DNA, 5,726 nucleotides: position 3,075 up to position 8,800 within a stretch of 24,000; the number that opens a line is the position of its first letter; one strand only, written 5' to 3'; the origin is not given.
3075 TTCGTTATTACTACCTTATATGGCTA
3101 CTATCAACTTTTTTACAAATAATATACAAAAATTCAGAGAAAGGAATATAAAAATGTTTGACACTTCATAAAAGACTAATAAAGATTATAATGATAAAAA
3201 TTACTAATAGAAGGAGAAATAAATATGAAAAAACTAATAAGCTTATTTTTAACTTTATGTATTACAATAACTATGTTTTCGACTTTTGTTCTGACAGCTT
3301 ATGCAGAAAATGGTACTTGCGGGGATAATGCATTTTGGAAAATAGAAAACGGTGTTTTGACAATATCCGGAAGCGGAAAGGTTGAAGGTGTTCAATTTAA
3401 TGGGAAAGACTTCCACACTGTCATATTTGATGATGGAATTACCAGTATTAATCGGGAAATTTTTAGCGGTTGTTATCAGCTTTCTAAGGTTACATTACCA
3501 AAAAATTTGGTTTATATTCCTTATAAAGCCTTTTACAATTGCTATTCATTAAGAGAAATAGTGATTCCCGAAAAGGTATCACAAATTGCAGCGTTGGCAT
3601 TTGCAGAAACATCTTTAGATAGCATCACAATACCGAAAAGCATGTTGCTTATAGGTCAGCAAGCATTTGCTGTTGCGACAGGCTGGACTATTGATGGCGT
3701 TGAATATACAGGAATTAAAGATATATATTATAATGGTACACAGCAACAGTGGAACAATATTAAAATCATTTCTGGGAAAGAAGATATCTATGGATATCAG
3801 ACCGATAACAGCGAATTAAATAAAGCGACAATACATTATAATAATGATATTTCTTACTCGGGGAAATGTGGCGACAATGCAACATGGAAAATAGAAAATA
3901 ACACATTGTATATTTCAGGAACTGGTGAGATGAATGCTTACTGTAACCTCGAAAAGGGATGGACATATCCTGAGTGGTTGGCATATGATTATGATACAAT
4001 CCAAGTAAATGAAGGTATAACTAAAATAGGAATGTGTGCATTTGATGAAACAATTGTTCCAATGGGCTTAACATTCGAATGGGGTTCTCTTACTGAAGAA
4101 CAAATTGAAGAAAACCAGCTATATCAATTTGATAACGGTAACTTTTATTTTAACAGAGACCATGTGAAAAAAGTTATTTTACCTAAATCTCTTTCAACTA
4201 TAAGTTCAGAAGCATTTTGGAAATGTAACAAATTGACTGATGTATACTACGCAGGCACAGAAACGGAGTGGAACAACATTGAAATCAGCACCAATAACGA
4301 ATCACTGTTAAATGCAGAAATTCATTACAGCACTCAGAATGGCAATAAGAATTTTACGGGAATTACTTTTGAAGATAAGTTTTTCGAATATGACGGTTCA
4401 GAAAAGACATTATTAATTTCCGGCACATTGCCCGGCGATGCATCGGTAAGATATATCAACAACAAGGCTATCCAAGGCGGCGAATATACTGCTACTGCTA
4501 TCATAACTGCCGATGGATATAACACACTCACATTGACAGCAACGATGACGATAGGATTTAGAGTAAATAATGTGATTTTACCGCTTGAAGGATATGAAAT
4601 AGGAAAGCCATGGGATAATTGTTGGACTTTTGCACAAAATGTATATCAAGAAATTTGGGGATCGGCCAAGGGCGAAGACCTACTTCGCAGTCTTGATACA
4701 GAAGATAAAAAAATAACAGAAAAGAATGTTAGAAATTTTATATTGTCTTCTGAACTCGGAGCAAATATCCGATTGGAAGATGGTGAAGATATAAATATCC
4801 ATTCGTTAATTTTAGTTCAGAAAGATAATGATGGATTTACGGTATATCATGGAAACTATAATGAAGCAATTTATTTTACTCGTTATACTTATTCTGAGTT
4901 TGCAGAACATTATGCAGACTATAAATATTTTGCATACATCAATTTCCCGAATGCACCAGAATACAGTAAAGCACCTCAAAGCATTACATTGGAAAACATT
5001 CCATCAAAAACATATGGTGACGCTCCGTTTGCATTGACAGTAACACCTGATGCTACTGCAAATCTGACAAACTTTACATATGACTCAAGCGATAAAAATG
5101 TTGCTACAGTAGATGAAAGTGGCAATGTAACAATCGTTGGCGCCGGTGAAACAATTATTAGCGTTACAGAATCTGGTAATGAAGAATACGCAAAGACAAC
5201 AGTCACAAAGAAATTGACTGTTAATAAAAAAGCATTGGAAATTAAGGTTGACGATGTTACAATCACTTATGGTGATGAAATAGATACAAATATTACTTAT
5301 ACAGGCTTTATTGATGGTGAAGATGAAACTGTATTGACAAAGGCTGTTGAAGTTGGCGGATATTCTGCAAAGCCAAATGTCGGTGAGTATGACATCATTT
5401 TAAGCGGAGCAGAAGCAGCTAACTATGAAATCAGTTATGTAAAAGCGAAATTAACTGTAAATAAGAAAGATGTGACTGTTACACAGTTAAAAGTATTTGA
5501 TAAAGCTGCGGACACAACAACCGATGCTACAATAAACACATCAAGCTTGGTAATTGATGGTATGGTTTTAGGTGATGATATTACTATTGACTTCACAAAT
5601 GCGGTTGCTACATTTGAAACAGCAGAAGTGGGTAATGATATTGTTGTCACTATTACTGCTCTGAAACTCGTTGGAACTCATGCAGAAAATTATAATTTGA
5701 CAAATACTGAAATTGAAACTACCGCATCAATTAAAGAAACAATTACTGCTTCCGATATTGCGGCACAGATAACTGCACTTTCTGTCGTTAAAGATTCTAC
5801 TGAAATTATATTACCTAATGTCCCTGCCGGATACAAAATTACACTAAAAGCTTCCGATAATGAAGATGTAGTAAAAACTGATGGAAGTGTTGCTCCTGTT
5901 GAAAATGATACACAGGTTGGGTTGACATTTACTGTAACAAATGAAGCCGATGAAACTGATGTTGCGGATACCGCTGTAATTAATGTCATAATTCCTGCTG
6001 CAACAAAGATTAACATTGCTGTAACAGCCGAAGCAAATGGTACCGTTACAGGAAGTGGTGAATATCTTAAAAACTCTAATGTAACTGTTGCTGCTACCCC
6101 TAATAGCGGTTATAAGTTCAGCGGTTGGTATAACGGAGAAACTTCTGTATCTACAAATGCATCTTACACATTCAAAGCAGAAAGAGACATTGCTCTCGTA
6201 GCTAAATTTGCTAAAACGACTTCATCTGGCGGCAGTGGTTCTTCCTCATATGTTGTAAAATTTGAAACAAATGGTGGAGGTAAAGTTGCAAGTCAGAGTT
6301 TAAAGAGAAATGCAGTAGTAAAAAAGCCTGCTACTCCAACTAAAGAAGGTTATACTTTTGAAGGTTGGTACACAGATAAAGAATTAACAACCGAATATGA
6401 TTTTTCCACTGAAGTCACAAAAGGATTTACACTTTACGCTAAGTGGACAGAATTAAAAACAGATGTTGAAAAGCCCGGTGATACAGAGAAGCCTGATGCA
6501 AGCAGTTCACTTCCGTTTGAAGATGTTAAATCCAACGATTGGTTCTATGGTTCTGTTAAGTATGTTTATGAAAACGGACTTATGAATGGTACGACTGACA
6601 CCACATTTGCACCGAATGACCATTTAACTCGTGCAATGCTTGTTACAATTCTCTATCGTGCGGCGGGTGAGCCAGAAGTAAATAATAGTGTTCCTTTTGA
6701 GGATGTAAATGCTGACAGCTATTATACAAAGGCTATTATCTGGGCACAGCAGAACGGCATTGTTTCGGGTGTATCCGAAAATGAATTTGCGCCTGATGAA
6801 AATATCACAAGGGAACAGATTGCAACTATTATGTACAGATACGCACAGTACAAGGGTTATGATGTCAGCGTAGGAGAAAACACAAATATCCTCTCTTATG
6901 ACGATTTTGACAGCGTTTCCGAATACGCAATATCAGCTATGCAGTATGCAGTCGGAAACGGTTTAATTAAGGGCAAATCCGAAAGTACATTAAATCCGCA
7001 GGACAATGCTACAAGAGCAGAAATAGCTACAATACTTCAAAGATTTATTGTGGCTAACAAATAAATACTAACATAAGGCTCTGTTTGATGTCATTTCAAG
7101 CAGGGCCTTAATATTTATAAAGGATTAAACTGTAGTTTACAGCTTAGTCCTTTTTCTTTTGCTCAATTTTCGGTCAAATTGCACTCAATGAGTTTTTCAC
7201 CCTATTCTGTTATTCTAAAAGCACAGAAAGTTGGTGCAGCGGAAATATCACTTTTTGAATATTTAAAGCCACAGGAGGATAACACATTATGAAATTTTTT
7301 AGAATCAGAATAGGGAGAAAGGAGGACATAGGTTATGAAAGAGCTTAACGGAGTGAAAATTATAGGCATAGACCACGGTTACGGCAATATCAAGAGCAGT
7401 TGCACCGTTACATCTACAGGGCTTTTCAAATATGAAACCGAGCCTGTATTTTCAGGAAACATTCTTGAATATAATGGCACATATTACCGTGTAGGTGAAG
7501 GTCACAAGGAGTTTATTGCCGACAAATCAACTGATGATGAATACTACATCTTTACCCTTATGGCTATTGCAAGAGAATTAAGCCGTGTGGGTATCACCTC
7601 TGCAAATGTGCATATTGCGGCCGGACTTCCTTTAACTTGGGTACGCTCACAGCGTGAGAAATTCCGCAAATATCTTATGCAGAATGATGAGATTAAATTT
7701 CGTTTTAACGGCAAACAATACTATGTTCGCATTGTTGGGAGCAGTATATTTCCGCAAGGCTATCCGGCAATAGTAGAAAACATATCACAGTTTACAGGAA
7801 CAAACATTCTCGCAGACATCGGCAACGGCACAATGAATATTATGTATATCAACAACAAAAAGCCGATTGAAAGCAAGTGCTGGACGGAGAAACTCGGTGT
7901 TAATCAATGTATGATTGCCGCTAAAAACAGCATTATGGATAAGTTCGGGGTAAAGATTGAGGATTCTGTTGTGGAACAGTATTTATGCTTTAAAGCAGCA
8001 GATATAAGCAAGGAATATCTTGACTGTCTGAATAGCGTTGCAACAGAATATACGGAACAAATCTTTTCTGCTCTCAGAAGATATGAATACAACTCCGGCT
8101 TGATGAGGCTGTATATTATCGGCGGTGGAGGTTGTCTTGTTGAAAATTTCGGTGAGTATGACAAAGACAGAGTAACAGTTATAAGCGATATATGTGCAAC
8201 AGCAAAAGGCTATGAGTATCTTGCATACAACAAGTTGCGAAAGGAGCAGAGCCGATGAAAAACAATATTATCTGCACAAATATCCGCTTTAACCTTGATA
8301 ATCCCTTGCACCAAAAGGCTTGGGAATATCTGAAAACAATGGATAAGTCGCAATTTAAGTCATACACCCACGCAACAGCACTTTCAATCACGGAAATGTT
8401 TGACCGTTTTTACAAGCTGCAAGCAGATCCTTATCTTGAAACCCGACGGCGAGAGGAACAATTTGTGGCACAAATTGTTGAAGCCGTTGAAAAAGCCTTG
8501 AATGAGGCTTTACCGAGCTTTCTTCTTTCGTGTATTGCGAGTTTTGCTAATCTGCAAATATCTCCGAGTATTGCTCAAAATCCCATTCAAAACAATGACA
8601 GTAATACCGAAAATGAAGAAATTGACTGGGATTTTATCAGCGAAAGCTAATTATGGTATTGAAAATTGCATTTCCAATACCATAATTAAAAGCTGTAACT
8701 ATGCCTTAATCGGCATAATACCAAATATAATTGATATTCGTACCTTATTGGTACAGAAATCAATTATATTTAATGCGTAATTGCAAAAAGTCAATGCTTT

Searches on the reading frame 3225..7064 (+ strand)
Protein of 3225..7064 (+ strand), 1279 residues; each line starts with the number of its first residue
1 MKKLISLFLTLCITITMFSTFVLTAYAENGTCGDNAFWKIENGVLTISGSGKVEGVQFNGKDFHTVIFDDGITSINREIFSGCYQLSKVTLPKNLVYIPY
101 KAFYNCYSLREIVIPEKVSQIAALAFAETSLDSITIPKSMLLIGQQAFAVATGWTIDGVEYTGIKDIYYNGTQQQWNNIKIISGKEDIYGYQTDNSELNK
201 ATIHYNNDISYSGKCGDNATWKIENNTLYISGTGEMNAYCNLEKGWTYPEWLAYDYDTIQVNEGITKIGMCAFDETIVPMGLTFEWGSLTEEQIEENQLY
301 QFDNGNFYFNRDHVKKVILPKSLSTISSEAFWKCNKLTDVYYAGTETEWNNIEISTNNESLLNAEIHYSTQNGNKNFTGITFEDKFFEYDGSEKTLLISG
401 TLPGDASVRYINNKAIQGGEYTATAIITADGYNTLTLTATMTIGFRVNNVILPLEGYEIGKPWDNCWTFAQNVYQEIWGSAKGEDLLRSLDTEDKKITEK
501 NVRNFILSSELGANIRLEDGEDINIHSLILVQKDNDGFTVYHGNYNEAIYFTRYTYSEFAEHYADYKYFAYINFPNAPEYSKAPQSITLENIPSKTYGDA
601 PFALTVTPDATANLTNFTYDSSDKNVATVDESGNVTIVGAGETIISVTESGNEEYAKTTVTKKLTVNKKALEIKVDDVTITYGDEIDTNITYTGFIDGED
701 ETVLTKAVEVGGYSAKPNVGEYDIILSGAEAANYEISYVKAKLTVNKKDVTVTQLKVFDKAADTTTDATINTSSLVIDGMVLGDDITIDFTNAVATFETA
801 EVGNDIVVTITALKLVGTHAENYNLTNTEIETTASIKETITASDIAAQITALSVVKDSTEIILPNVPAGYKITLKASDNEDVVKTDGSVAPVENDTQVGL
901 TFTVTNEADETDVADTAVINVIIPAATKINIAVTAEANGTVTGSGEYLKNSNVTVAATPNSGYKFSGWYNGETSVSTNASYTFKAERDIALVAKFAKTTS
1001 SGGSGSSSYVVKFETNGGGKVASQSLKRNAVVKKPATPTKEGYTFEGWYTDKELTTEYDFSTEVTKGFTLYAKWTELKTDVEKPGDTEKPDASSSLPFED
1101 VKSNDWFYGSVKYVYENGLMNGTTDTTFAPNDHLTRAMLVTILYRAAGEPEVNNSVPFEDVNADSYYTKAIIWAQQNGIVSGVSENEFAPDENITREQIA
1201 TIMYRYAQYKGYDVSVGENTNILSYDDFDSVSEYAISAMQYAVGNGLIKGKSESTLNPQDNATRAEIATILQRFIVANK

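Call 9: search_protein_families(library=pfam, proteins=[window:3225-7064:+], max_evalue=0.01)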
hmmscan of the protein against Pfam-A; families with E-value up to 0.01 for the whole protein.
window:3225-7064:+ (1279 aa): 7 families
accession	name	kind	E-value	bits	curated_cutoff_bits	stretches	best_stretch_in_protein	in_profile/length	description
PF00395.25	SLH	-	7.5e-36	122.3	20.8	3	1097-1137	1-41/44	S-layer homology domain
PF13306.12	LRR_5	-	1.2e-26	93.5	27.7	2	52-149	24-121/127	BspA type Leucine rich repeat region (6 copies)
PF09479.16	Flg_new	-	1.5e-25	89.5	27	2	1009-1073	1-65/65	Listeria-Bacteroides repeat domain (List_Bact_rpt)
PF18998.6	Flg_new_2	-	3e-15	56.4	23.6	2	930-997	2-71/73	Divergent InlB B-repeat domain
PF18676.6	MBG_2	-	2.2e-12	47.8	25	1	671-744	1-72/72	MBG domain (YGX type)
PF18657.6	YDG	-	2.8e-12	47.1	25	1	747-828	2-83/85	YDG domain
PF02368.24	Big_2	-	0.00029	21.2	22.8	1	606-651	26-70/79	Bacterial Ig-like domain (group 2)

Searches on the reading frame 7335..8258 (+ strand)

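Call 9: search_protein_families(library=pfam, proteins=[window:7335-8258:+], max_evalue=0.01)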
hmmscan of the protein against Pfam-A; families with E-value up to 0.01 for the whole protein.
window:7335-8258:+ (307 aa): 2 families
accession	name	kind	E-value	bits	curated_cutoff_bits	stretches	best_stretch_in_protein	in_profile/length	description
PF17989.7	ALP_N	-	3.6e-11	43.9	26.3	1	11-143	1-147/148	Actin like proteins N terminal domain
PF21522.3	MreB-like_C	-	1.9e-07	32.1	27.8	1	160-270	2-118/123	Archaeal actin homologue MreB-like, C-terminal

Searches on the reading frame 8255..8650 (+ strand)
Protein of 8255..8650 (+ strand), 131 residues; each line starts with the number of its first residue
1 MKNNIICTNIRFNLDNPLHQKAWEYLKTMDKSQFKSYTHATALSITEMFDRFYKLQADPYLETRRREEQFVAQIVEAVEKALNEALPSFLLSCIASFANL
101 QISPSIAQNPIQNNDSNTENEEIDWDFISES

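Call 9: search_protein_families(library=pfam, proteins=[window:8255-8650:+], max_evalue=0.01)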
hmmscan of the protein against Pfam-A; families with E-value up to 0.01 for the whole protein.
window:8255-8650:+ (131 aa): 1 family
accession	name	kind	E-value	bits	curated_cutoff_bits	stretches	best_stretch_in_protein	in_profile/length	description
PF18144.7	SMODS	-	0.0033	18.1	26.5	1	12-84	29-102/164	Second Messenger Oligonucleotide or Dinucleotide Synthetase domain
